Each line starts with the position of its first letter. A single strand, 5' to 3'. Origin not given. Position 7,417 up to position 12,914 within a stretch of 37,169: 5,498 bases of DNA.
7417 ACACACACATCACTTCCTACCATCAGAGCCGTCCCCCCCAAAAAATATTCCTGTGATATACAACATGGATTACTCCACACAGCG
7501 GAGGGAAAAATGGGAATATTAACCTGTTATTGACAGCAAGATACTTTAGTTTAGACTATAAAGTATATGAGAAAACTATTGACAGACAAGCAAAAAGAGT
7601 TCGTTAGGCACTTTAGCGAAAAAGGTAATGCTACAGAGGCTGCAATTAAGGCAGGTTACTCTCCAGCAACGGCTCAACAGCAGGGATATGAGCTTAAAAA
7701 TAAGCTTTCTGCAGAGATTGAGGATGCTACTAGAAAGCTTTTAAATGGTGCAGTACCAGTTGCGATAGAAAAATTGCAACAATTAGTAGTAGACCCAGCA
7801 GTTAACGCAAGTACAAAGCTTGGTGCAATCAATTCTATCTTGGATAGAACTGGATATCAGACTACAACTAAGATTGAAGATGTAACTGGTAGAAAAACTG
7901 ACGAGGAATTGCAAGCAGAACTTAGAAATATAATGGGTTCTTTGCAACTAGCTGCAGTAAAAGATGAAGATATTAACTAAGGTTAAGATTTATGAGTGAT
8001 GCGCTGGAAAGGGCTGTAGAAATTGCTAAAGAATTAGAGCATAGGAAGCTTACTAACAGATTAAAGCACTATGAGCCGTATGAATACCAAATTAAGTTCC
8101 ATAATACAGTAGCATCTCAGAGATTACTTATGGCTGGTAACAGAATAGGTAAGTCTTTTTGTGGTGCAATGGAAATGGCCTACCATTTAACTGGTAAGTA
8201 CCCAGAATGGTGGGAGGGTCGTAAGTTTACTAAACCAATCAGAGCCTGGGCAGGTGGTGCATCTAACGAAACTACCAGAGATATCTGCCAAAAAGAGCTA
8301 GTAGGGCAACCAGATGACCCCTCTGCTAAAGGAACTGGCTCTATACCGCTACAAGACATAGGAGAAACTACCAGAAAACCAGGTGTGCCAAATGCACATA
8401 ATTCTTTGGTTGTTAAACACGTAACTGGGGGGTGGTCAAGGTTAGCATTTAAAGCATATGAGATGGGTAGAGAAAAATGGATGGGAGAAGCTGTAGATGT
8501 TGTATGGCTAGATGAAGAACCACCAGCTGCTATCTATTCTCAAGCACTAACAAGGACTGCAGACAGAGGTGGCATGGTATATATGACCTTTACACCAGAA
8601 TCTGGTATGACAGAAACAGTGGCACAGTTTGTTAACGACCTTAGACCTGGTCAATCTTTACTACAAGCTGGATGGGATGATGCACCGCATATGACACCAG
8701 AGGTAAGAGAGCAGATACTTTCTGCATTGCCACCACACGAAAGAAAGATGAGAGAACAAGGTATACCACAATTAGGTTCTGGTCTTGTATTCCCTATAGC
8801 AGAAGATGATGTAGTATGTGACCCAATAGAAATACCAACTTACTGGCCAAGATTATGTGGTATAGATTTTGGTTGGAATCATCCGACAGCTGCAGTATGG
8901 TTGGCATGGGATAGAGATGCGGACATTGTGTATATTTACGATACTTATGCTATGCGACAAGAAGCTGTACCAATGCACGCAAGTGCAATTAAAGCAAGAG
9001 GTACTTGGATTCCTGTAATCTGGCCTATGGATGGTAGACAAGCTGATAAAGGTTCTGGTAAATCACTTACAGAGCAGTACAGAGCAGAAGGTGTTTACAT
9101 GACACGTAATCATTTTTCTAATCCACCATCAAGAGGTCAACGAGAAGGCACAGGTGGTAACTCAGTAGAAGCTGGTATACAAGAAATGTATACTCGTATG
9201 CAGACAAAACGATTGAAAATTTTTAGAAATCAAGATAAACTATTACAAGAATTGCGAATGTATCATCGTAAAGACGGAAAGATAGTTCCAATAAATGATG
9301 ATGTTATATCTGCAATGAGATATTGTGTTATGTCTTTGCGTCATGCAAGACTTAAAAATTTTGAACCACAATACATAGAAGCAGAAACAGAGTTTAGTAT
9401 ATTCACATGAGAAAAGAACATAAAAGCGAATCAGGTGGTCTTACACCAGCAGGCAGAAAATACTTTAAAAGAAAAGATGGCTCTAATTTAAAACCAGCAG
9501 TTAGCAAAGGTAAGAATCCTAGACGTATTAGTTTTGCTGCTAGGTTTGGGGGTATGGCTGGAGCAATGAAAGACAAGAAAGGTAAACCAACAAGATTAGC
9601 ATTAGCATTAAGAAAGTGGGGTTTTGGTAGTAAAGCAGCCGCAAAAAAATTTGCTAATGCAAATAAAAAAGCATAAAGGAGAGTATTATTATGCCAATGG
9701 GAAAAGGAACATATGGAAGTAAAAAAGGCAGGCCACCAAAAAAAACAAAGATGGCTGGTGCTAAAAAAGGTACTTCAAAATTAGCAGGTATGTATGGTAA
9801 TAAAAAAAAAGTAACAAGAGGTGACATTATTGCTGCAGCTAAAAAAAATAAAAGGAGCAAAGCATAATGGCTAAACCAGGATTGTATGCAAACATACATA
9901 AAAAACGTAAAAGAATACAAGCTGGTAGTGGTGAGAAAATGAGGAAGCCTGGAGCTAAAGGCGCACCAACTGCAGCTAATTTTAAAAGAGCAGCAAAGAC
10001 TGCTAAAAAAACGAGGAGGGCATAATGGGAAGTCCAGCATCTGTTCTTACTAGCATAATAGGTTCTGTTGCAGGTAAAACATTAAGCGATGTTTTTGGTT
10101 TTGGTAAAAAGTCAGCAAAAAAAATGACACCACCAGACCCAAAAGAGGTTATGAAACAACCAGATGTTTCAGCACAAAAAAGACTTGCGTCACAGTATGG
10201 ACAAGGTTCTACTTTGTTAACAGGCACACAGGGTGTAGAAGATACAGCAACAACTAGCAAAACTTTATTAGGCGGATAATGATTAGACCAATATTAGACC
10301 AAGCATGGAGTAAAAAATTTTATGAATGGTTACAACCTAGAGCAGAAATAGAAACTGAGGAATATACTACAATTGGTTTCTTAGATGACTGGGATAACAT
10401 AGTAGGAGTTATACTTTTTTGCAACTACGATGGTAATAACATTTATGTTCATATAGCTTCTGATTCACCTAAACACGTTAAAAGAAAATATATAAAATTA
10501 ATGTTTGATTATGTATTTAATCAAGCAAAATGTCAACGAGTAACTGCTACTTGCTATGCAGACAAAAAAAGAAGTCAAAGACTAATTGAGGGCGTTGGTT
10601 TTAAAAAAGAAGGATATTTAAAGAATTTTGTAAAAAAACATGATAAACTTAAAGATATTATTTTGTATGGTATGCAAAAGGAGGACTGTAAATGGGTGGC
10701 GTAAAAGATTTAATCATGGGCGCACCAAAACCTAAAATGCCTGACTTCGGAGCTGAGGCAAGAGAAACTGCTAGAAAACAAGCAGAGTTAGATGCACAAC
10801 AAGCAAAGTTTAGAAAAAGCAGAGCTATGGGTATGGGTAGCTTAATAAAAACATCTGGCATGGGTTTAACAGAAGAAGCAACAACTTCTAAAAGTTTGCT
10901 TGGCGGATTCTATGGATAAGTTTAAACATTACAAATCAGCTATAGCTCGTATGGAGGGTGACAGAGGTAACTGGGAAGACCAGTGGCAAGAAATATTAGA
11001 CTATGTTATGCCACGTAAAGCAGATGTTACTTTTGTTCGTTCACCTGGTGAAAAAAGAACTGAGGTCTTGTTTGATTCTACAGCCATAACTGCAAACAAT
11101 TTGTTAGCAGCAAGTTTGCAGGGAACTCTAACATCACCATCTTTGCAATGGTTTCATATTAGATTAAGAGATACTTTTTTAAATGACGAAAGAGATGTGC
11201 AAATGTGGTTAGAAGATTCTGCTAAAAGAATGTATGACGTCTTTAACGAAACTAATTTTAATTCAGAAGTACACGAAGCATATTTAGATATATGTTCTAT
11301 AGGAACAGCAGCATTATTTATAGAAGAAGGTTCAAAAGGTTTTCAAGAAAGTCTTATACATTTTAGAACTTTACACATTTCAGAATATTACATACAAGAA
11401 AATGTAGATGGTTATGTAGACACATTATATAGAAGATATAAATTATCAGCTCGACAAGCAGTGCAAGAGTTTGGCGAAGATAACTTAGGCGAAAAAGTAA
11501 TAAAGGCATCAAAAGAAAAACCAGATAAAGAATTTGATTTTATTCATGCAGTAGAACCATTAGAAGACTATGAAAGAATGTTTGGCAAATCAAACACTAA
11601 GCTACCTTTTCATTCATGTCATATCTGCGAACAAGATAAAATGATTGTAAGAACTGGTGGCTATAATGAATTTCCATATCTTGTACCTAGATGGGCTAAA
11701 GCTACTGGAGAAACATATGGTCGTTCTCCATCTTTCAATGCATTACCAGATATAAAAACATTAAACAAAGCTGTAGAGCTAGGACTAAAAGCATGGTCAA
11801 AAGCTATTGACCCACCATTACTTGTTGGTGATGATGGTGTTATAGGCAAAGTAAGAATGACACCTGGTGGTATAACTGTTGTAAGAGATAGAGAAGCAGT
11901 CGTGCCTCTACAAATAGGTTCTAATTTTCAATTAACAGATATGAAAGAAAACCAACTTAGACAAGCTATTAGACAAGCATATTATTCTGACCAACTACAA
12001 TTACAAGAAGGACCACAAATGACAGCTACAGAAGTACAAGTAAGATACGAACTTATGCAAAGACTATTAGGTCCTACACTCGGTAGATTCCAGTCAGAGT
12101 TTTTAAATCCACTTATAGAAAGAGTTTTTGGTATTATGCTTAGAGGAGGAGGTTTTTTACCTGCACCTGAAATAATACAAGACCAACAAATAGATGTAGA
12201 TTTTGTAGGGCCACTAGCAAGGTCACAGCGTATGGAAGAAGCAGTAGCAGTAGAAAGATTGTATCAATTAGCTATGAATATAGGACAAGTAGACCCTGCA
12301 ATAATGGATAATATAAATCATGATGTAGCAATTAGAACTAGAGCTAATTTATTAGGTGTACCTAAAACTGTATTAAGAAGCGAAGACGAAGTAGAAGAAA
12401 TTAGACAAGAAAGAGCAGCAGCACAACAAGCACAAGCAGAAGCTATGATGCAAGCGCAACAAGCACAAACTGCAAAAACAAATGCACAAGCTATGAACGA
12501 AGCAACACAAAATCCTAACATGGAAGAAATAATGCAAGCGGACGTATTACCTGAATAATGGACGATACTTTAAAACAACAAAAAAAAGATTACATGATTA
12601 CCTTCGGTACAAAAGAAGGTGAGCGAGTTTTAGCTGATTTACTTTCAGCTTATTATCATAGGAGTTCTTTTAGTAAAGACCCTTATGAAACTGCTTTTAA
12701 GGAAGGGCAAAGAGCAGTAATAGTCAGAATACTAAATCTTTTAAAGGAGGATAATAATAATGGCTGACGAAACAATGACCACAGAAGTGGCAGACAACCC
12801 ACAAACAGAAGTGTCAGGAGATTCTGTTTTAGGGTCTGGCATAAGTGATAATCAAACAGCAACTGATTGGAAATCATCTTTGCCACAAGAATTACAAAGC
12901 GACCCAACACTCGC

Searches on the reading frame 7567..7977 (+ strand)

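Call 93: search_protein_families(library=pfam, proteins=[window:7567-7977:+], max_evalue=0.001)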
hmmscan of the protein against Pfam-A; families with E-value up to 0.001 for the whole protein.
window:7567-7977:+ (137 aa): 1 family
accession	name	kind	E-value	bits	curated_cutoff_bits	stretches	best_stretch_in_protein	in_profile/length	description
PF03592.21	Terminase_2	-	1.5e-13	52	26.1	1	5-62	1-60/141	Terminase small subunit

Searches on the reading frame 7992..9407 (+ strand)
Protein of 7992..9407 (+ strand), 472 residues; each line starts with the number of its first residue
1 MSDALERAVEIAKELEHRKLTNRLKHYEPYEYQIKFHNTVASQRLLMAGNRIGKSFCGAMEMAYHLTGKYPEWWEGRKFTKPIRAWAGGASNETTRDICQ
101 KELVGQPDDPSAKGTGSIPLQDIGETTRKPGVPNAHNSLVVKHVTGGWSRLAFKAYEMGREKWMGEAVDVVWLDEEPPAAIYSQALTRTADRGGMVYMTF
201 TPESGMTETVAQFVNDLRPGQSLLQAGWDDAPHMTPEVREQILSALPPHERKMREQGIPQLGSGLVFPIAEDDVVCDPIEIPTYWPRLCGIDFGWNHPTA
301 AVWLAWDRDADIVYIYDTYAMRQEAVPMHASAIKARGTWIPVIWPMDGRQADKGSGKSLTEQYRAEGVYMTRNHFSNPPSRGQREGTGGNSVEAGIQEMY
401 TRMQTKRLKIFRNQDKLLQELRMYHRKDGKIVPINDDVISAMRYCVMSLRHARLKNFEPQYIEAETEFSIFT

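Call 93: search_protein_families(library=pfam, proteins=[window:7992-9407:+], max_evalue=0.001)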
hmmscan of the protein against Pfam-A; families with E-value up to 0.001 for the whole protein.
window:7992-9407:+ (472 aa): 2 families
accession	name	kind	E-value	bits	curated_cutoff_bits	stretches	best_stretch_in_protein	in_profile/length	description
PF03237.21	Terminase_6N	-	4.7e-27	95.5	22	1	46-270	2-211/215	Terminase large subunit, T4likevirus-type, N-terminal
PF17289.8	Terminase_6C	-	6e-20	72.2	22.6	1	290-448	2-154/155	Terminase RNaseH-like domain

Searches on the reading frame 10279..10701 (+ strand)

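Call 66: search_protein_families(library=phrogs, proteins=[window:10279-10701:+], max_evalue=0.001)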
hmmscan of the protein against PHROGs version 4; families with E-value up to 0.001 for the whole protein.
window:10279-10701:+ (141 aa): 4 families
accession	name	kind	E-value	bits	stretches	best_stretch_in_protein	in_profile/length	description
phrog_4470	-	moron, auxiliary metabolic gene and host takeover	2.9e-28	99.6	1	3-140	3-135/146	acyl-CoA N-acyltransferase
phrog_1249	-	other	1e-06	29.6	1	36-138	65-178/180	acetyltransferase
phrog_651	-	head and packaging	1.9e-05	25.5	1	64-137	74-150/158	head morphogenesis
phrog_3810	-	other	0.00074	20.5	1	32-120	62-152/155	acetyltransferase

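Call 67: search_protein_families(library=pfam, proteins=[window:10279-10701:+], max_evalue=0.01)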
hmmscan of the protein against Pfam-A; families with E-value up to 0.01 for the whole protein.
window:10279-10701:+ (141 aa): 4 families
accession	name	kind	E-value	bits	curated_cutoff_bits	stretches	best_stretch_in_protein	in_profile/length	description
PF13302.13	Acetyltransf_3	-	5.1e-06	27.7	25.4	1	15-109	38-138/138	Acetyltransferase (GNAT) domain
PF00583.31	Acetyltransf_1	-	0.0014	19.3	20.7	1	12-108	11-116/116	Acetyltransferase (GNAT) family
PF13523.12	Acetyltransf_8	-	0.002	18.2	27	1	64-113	93-142/145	Acetyltransferase (GNAT) domain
PF13420.13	Acetyltransf_4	-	0.0025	18.3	24.3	1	59-126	83-152/155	Acetyltransferase (GNAT) domain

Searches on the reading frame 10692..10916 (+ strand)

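Call 66: search_protein_families(library=phrogs, proteins=[window:10692-10916:+], max_evalue=0.001)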
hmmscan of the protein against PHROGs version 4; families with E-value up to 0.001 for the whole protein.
window:10692-10916:+ (75 aa): 1 family
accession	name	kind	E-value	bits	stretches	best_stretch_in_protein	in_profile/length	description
phrog_831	-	unknown function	6.9e-05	24.2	1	26-71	22-69/70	-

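Call 67: search_protein_families(library=pfam, proteins=[window:10692-10916:+], max_evalue=0.01)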
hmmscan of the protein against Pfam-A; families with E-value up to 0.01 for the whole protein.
window:10692-10916:+ (75 aa): 0 families

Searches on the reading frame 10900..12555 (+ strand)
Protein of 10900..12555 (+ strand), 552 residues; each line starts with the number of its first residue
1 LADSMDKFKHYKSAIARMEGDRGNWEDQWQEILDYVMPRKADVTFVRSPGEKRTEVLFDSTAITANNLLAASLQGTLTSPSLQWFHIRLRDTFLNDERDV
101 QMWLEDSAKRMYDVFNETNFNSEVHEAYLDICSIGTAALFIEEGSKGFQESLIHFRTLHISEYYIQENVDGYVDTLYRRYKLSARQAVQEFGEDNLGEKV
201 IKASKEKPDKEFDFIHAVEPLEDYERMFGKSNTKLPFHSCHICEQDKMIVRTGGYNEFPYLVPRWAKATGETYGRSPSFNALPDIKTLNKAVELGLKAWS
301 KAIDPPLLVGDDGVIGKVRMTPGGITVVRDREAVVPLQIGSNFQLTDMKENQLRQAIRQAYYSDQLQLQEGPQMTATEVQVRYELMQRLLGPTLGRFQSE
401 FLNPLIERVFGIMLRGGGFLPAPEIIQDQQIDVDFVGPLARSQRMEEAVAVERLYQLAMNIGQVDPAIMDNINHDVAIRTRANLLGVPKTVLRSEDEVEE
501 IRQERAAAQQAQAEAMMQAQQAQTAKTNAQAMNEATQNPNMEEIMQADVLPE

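Call 66: search_protein_families(library=phrogs, proteins=[window:10900-12555:+], max_evalue=0.001)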
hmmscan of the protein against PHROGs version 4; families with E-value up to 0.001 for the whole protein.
window:10900-12555:+ (552 aa): 5 families
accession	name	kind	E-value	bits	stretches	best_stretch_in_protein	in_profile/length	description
phrog_332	-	connector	3.5e-159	531.7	1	9-545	12-556/560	head-tail adaptor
phrog_21643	-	unknown function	2.5e-67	227.8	1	287-537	3-259/268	-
phrog_21528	-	unknown function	2.2e-50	172.2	1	16-223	11-218/224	-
phrog_449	-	connector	1.8e-40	139.9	1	8-535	5-517/520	head-tail adaptor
phrog_17758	-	unknown function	0.0006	21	0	166-218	10-62/73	-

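Call 67: search_protein_families(library=pfam, proteins=[window:10900-12555:+], max_evalue=0.01)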
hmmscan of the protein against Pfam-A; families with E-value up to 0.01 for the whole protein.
window:10900-12555:+ (552 aa): 1 family
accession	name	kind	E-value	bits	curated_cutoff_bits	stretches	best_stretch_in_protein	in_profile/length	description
PF12236.14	Head-tail_con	-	3e-139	465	27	1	10-492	3-489/489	Bacteriophage head to tail connecting protein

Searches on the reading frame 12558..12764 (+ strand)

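Call 66: search_protein_families(library=phrogs, proteins=[window:12558-12764:+], max_evalue=0.001)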
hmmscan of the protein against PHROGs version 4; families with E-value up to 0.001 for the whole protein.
window:12558-12764:+ (69 aa): 4 families
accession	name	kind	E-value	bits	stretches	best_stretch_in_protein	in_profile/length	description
phrog_5977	-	unknown function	2.9e-09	37.7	1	6-66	12-73/86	-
phrog_14772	-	unknown function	5e-07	30.6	1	6-62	31-88/105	-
phrog_528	-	unknown function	6.7e-07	30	1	6-64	22-81/98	-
phrog_19360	-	unknown function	0.00017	22.7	1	20-67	105-151/161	-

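Call 67: search_protein_families(library=pfam, proteins=[window:12558-12764:+], max_evalue=0.01)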
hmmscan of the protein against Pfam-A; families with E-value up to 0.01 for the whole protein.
window:12558-12764:+ (69 aa): 1 family
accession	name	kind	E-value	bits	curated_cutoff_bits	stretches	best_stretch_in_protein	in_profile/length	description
PF25181.1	Phage_Bbp19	-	2.4e-15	56.6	25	1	15-62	4-52/61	Bbp19-like phage protein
